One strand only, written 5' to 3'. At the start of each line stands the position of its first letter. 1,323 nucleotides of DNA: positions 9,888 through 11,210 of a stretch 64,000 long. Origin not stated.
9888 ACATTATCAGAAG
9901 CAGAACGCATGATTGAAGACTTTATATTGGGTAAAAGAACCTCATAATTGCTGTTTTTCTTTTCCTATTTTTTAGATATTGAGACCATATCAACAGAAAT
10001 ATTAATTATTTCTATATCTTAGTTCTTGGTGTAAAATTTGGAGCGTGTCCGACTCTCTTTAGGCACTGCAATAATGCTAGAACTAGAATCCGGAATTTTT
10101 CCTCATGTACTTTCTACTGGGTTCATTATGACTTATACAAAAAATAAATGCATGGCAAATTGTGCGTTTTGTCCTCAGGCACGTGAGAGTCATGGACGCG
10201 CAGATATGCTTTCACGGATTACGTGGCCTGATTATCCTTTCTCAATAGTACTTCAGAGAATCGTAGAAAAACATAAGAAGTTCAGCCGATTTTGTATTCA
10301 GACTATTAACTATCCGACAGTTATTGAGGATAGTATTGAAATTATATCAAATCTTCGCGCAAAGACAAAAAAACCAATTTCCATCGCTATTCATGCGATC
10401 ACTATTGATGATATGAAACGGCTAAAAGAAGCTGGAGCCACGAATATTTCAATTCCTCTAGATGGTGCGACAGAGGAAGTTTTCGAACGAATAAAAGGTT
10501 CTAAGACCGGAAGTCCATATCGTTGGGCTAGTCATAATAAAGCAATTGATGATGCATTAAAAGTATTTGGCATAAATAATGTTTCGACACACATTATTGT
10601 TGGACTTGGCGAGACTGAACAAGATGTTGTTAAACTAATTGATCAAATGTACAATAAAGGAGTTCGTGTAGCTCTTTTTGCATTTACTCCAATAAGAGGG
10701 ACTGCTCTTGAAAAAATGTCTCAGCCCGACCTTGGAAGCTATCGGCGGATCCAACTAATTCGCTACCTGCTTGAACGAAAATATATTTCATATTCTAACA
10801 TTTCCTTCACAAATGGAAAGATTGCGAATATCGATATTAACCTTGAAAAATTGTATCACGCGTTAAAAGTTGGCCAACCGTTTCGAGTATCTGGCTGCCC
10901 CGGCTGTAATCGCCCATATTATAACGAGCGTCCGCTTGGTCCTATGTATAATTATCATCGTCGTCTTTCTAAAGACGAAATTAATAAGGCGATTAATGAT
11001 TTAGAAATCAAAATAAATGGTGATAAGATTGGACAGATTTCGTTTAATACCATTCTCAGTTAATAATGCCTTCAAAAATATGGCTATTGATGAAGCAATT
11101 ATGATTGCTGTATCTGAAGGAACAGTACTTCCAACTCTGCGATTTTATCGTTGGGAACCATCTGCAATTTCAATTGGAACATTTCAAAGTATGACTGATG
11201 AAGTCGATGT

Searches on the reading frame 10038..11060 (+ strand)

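Call 82: search_protein_families(library=ncbifam, proteins=[window:10038-11060:+], max_evalue=0.001)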
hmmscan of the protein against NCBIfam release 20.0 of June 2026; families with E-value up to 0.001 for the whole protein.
window:10038-11060:+ (341 aa): 11 families
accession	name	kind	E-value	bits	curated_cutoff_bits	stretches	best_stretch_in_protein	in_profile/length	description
NF053743.1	LipS2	equivalog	6e-101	337.7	270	1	4-306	1-291/292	LipS2 family lipoyl synthase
TIGR04043.1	rSAM_MSMEG_0568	hypoth_equivalog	1.4e-17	63.7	303.7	1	126-233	209-314/354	MSMEG_0568 family radical SAM protein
TIGR00433.2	bioB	equivalog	1.1e-16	61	225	1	21-253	34-259/307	biotin synthase BioB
NF045502.1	variant_rSAM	domain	4.2e-16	58.9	125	1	36-235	135-344/357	radical SAM protein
TIGR02668.1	moaA_archaeal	equivalog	1.7e-08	33.8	325.25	1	36-221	18-191/303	GTP 3',8-cyclase MoaA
NF001199.0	PRK00164.2-1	equivalog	2.7e-08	33.3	231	1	35-220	19-191/308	GTP 3',8-cyclase MoaA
TIGR03910.1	pyrrolys_PylB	equivalog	8.2e-08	31.5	348.2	1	94-246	122-269/347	methylornithine synthase PylB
TIGR03955.1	rSAM_HydG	equivalog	1.2e-07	30.6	312.15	1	29-201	86-256/470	[FeFe] hydrogenase H-cluster radical SAM maturase HydG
TIGR02666.1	moaA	equivalog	1.2e-06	27.7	284.05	1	78-292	51-265/336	GTP 3',8-cyclase MoaA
NF045702.1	rSAM_GDGT_ether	equivalog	6.6e-05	21.7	450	1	27-172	85-222/486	tetraether lipid synthase Tes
TIGR04053.2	TIGR04053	equivalog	0.0005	19.4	395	0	115-210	88-179/366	TIGR04053 family radical SAM/SPASM domain-containing protein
